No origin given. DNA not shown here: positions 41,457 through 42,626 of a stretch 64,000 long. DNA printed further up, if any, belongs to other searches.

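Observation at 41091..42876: ASCH - SMODS nucleotidyltransferase - SLATT 2-TM module (minimal CBASS-like signalling system) embedded in an archaeal R-M operon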

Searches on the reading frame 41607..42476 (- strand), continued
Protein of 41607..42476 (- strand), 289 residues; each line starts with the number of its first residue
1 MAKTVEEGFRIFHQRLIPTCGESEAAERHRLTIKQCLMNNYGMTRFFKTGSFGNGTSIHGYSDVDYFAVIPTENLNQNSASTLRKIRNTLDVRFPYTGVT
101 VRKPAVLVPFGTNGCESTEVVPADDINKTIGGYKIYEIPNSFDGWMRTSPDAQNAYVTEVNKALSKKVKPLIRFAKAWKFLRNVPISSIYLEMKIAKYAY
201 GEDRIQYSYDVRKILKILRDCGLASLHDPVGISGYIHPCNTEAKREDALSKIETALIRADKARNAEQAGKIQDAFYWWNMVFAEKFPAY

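Call 65: find_encoding_contigs(protein=P0241, flank=9000, max_places=2)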
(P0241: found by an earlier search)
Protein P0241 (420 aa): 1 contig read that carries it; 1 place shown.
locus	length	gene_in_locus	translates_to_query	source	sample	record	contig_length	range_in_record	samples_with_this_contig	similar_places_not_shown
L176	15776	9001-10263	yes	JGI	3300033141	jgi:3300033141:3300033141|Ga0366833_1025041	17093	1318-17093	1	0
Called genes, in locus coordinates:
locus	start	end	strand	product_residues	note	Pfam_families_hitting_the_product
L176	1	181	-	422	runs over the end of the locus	-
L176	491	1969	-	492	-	-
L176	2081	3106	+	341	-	PF27245:AF_0692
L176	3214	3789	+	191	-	PF01420:Methylase_S (weak)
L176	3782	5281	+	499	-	PF12161:HsdM_N, PF02384:N6_Mtase, PF07669:Eco57I (weak)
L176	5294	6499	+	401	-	-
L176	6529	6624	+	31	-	-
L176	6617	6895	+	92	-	-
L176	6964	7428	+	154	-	-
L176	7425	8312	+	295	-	-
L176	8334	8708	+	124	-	-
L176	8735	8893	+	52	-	-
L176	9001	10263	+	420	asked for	-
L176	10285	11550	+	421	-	PF01420:Methylase_S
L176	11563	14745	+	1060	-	PF04313:HSDR_N, PF04851:ResIII, PF18766:SWI2_SNF2, PF22679:T1R_D3-like, PF11867:T1RH-like_C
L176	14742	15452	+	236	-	PF01863:YgjP-like, PF10263:SprT-like (weak)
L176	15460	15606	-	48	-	-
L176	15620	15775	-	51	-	?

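Call 74: search_protein_families(library=pfam, proteins=[P0241], max_evalue=0.5)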
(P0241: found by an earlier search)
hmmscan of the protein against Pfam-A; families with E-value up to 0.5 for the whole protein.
P0241 (420 aa): 1 family
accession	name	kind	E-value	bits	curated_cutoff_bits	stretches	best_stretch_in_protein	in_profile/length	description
PF04266.20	ASCH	-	0.0069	17.5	21.2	1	5-84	1-77/103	ASCH domain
